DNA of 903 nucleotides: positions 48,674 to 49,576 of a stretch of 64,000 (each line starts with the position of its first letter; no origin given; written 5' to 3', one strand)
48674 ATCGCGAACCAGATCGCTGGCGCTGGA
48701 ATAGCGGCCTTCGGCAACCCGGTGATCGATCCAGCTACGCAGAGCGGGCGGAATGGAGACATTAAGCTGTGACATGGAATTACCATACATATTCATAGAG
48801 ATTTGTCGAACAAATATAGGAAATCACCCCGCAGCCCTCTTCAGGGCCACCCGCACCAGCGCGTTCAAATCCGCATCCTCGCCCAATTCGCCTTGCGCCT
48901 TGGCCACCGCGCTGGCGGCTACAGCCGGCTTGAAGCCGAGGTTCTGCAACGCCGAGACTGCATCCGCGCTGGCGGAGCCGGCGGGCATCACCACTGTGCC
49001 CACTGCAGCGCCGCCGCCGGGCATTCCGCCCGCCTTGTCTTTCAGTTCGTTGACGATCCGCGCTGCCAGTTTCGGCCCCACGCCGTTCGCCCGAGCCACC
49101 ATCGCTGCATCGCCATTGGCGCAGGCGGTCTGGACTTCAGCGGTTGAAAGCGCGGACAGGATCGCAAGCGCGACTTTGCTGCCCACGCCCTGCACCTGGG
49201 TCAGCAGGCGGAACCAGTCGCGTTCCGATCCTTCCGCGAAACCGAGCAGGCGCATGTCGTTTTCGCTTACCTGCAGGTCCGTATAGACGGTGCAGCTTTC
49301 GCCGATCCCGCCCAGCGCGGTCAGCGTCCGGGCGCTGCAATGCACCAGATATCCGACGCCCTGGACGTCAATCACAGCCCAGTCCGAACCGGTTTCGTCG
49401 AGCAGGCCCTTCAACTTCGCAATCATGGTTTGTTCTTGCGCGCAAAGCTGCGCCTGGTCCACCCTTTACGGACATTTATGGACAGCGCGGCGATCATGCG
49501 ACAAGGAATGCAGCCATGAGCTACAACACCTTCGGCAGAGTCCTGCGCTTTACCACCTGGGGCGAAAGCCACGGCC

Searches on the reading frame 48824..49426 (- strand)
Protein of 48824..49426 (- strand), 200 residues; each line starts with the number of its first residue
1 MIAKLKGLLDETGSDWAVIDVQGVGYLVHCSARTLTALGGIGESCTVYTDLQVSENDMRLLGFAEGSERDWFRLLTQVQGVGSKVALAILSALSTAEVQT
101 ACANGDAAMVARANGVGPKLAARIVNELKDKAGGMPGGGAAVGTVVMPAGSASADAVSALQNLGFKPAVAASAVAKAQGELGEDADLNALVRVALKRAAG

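Call 4: search_protein_families(library=pfam, proteins=[window:48824-49426:-], max_evalue=0.1)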
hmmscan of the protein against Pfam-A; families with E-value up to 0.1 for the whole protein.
window:48824-49426:- (200 aa): 8 families
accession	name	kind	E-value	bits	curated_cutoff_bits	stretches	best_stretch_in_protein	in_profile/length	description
PF01330.27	RuvA_N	-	9.7e-20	70.9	23.6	1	1-61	1-60/61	RuvA N terminal domain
PF14520.12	HHH_5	-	1.3e-14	54.8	27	1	72-130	1-57/57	Helix-hairpin-helix domain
PF07499.19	RuvA_C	-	4.5e-09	37.1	24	1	152-197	2-45/47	RuvA, C-terminal domain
PF00633.29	HHH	-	3.4e-05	23.9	24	0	75-91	13-29/30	Helix-hairpin-helix motif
PF12836.13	HHH_3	-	0.0066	17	27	0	108-126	14-32/65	Helix-hairpin-helix motif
PF12826.13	HHH_2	-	0.012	16.2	27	0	75-99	37-61/64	Helix-hairpin-helix motif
PF02371.22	Transposase_20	-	0.017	15.9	21.3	0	73-96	2-25/87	Transposase IS116/IS110/IS902 family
PF14716.13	HHH_8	-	0.057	14.2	30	0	97-129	43-69/73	Helix-hairpin-helix domain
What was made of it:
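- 48824..49426 (-): ruvA (200 aa), intact. Its last 27 nt (48824-48850, ...ALKRAAG*) form the left copy of the direct repeat that bounds the parDE insert. Pfam RuvA_N, HHH_5 and RuvA_C (call 4).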
